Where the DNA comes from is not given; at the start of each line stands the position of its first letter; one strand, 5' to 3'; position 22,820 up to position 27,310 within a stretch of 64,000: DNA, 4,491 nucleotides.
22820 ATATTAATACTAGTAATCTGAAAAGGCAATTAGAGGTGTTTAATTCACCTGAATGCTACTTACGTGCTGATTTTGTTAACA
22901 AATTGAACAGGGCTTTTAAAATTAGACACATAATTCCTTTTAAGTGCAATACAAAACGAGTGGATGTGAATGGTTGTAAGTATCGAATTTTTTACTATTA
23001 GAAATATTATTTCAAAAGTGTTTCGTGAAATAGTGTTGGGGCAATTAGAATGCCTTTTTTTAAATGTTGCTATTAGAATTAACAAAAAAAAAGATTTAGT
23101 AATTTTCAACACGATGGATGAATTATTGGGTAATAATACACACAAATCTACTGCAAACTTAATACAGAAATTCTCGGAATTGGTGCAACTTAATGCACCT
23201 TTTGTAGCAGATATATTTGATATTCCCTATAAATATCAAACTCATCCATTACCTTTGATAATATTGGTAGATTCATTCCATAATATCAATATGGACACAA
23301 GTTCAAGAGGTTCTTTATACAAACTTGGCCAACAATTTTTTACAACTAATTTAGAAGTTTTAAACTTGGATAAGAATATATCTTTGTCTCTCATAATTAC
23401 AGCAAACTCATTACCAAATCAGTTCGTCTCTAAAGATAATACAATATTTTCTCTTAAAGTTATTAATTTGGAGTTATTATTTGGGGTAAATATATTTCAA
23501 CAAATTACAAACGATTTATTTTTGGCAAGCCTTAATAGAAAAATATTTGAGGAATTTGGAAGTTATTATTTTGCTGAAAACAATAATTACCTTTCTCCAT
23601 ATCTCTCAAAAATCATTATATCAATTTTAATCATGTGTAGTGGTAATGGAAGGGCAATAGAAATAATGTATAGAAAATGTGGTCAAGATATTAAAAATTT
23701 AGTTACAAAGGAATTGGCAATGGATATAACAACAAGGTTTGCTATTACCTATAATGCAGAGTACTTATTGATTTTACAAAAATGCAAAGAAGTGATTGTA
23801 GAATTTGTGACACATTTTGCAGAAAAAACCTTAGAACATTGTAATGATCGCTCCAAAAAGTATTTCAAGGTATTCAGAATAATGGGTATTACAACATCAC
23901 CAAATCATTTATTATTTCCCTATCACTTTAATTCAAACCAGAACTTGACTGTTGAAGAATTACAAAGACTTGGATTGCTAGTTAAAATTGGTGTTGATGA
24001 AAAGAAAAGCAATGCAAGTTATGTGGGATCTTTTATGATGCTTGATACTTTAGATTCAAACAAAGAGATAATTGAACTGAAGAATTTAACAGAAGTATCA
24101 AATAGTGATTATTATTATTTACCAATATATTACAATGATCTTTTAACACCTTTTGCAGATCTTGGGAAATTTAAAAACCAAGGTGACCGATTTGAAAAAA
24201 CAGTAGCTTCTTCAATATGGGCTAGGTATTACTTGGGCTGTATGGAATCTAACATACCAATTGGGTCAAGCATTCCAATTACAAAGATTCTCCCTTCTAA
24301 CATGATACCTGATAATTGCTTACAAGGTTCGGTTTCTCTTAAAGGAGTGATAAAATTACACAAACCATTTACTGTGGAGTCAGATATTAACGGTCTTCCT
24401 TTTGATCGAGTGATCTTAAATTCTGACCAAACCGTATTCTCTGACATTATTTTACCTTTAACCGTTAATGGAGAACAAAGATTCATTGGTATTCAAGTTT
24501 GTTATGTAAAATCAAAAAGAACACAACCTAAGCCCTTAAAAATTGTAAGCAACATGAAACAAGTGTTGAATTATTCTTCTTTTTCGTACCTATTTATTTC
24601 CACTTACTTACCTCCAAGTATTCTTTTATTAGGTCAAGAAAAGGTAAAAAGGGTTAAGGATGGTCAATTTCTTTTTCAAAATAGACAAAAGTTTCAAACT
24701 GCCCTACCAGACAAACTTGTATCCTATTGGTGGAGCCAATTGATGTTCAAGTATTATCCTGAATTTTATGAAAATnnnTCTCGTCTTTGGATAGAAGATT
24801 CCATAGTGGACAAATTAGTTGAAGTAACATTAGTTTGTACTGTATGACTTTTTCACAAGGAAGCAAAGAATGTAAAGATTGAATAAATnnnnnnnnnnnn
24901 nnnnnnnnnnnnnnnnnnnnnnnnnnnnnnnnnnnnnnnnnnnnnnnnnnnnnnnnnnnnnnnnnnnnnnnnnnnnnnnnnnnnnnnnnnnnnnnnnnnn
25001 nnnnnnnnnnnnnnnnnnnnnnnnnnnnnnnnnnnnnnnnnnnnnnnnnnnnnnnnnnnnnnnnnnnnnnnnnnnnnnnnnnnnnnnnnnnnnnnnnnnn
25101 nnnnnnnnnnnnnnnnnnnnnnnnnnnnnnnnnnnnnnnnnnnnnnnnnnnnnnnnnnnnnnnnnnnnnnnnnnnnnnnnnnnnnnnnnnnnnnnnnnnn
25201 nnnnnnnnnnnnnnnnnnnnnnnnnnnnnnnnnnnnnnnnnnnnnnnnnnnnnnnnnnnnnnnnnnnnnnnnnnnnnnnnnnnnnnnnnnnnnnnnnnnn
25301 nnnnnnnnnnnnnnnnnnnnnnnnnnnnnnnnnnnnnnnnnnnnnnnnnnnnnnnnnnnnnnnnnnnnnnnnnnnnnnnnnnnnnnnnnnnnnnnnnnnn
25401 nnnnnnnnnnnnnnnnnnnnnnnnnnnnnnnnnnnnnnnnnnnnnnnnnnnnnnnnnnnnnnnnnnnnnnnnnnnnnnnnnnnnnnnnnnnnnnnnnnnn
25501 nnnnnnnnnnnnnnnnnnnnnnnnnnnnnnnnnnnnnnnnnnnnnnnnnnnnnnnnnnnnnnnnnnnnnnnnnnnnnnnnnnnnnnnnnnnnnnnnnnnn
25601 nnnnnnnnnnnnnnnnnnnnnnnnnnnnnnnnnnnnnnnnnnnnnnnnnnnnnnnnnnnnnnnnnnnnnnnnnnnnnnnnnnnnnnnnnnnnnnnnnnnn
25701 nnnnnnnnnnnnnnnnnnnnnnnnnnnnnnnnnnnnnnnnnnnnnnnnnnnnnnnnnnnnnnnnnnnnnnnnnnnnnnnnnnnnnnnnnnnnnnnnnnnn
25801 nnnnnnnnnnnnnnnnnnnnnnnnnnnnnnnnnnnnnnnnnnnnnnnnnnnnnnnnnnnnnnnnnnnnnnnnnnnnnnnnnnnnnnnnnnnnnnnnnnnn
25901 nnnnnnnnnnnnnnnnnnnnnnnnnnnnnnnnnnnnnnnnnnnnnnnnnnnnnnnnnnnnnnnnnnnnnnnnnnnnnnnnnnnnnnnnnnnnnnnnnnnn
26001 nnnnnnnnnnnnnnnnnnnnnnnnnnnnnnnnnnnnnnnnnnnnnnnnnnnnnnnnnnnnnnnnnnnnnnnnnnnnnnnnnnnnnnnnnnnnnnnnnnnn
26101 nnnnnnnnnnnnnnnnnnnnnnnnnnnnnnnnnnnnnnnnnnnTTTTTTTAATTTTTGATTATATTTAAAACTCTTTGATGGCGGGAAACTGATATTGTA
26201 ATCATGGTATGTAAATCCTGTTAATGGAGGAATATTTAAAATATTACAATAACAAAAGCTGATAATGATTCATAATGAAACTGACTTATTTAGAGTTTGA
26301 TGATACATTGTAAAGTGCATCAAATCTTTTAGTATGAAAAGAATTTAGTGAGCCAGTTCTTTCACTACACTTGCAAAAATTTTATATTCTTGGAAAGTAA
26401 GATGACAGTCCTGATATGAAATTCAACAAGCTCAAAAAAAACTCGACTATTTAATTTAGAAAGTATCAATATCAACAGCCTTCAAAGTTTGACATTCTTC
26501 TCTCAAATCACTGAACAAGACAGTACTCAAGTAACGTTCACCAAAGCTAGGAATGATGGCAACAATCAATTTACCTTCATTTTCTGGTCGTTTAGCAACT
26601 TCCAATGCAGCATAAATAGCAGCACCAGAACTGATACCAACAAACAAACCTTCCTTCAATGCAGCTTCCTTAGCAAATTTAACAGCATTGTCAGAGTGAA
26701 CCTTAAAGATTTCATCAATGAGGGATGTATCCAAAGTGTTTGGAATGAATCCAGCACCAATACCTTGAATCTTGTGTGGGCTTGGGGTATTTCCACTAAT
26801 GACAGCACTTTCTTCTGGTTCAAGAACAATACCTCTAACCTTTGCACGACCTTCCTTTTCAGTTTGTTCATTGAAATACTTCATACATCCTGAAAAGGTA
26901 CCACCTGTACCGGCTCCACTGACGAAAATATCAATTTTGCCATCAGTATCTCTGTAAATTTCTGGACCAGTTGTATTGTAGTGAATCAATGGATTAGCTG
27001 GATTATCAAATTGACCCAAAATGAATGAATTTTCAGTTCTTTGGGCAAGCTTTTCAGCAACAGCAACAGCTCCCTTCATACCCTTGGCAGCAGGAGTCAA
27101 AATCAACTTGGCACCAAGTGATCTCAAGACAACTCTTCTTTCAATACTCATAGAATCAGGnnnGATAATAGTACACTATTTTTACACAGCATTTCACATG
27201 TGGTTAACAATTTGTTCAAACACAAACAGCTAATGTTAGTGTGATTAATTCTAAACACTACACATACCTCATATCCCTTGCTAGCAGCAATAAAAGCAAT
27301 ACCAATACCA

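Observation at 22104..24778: SAM-like domain fused to a STAND/NACHT-like P-loop NTPase, reconstructed across two 40- and 43-nt introns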

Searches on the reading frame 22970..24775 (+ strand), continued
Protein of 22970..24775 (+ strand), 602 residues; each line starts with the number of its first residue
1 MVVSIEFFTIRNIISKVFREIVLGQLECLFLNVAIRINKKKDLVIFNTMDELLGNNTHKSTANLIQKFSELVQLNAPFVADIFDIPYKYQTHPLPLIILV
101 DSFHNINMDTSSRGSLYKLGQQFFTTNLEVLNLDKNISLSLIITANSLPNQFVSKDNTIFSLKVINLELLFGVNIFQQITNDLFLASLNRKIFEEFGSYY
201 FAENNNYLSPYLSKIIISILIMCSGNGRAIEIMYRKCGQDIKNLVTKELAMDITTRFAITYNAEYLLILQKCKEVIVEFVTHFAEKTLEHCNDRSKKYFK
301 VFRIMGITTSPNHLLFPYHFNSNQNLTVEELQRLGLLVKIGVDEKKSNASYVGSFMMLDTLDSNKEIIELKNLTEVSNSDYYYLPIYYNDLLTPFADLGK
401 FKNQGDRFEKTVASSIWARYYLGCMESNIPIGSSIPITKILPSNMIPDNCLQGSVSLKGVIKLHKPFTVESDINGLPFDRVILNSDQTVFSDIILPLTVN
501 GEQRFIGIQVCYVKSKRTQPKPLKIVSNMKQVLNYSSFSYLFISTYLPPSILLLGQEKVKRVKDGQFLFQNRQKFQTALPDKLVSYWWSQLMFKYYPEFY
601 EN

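Call 70: search_protein_families(library=pfam, proteins=[P0012, P0008], max_evalue=10)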
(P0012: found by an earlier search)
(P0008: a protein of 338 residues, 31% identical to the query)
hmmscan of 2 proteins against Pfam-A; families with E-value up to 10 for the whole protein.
P0012 (430 aa): 1 family
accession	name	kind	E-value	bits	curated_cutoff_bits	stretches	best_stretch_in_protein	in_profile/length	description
PF12899.13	Glyco_hydro_100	-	0.16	11.1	23.6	1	105-138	99-133/435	Alkaline and neutral invertase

P0008 (338 aa): 1 family
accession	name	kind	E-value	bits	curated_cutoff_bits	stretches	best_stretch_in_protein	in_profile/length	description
PF08578.15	DUF1765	-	0.22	12.4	25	1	103-149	7-51/125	Protein of unknown function (DUF1765)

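Call 72: find_related_loci(query=A2, collection=viral_contigs, flank=5000)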
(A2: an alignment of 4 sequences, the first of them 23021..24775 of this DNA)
Query A2 (585 aa) in viral_contigs; peptide patterns used: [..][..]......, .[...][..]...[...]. (x = any residue, [..] = any of these).
31 stretches matched a pattern, but none encodes a relative of the query by tblastn (E <= 1e-3).

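Call 73: find_related_loci(query=A2, collection=genome_contigs, flank=5000)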
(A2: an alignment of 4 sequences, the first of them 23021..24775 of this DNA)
Query A2 (585 aa) in genome_contigs; peptide patterns used: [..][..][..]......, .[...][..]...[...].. (x = any residue, [..] = any of these).
22 stretches matched a pattern, but none encodes a relative of the query by tblastn (E <= 1e-3).
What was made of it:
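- No relatives were found in 185,579 prokaryotic genomes with the conserved peptide patterns (call 73).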

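Call 74: find_encoding_contigs(protein=P0008, flank=5000, max_places=3)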
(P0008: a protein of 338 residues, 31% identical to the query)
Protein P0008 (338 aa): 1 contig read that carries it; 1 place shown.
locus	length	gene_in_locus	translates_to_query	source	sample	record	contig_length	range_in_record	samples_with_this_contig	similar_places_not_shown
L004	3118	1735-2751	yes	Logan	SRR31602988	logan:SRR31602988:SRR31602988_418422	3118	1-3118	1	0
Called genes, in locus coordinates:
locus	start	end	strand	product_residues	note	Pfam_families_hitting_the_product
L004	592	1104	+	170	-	-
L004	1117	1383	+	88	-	-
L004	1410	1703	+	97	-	-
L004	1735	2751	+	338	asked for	-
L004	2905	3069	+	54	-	-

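Call 75: find_encoding_contigs(protein=P0012, flank=5000, max_places=3)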
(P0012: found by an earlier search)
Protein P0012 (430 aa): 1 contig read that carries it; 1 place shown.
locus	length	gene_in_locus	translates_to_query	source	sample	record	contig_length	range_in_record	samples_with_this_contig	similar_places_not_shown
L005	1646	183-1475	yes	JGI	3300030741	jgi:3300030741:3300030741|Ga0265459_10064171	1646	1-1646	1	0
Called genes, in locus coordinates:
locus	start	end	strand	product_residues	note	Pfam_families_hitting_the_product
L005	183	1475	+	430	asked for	-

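Call 83: fold_search(model_id=the predicted structure, library=viral)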
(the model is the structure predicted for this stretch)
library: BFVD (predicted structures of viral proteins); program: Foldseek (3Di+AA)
matches with E <= 10: 289; with E <= 0.001: 1
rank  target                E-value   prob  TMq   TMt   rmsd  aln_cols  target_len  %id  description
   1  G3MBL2                8.2e-04  0.92  0.18  0.31  12.1       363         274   10  Gp146 [Bacillus phage G]
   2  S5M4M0                1.3e-02  0.72  0.21  0.35  11.7       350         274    9  Uncharacterized protein [Bacillus phage JL]
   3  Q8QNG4                1.5e-02  0.77  0.12  0.13   8.9       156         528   10  EsV-1-115 [Ectocarpus siliculosus virus 1 (isolate New Zealand/Kaikoura/1988)]
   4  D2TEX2                4.5e-02  0.13  0.16  0.15  24.9       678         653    9  (no name in the UniProt tables at hand)
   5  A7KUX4                4.7e-02  0.54  0.22  0.35  10.3       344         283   10  (no name in the UniProt tables at hand)
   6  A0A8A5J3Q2            4.7e-02  0.13  0.12  0.16  23.9       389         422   10  (no name in the UniProt tables at hand)
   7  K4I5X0                5.3e-02  0.60  0.15  0.34   9.4       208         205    8  Uncharacterized protein [Salmonella phage STML-198]
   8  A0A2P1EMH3            5.3e-02  0.12  0.10  0.16  19.2       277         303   15  DUF5889 domain-containing protein [Moumouvirus australiensis]
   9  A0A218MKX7            5.3e-02  0.08  0.08  0.06  33.0       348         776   12  Uncharacterized protein [uncultured virus]
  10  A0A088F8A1            6.7e-02  0.84  0.09  0.30   6.2        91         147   12  (no name in the UniProt tables at hand)
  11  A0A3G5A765            9.9e-02  0.07  0.11  0.11  27.1       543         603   12  C2H2-type domain-containing protein [Harvfovirus sp.]
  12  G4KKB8                1.1e-01  0.11  0.11  0.18  23.5       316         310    9  (no name in the UniProt tables at hand)
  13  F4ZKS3                1.5e-01  0.16  0.12  0.18  16.1       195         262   15  39k [Clostera anachoreta granulovirus]
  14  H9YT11                1.6e-01  0.06  0.06  0.05  25.7       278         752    9  (no name in the UniProt tables at hand)
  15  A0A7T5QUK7            1.8e-01  0.41  0.08  0.25   7.7        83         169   12  (no name in the UniProt tables at hand)
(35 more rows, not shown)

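Call 95: find_related_loci(query=A7, collection=metagenome_contigs, flank=4000)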
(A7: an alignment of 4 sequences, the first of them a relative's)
Query A7 (430 aa) in metagenome_contigs; peptide patterns used: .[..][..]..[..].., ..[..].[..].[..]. (x = any residue, [..] = any of these).
290 stretches matched a pattern, but none encodes a relative of the query by tblastn (E <= 1e-3).

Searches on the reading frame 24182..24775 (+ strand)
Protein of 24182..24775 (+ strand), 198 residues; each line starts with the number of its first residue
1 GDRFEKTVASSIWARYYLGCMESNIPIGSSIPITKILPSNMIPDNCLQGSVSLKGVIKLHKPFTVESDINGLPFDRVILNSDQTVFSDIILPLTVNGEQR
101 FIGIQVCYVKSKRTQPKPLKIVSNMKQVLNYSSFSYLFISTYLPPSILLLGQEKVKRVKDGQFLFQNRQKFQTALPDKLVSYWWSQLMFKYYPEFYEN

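Call 65: search_protein_families(library=pfam, proteins=[window:24182-24775:+], max_evalue=10)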
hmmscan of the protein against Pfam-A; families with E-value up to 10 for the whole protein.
seq(198 aa): 1 family
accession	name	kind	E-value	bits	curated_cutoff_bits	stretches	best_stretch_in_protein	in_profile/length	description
PF02461.21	AMO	-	0.019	15.3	27.5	1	31-123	107-194/238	Ammonia monooxygenase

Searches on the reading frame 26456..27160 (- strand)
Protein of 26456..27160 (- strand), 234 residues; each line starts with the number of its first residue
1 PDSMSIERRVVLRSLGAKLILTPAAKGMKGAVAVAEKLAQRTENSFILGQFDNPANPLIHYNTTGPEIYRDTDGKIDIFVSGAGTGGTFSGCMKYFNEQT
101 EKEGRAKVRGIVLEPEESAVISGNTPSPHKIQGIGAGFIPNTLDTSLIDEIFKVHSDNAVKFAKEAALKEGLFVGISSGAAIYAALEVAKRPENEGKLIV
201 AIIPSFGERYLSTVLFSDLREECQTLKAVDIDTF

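Call 13: search_protein_families(library=pfam, proteins=[window:26456-27160:-], max_evalue=0.001)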
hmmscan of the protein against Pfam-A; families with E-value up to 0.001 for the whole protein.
window:26456-27160:- (234 aa): 1 family
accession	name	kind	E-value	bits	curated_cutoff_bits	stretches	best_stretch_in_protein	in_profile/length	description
PF00291.31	PALP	-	2.1e-37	129.5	35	1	1-204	86-294/295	Pyridoxal-phosphate dependent enzyme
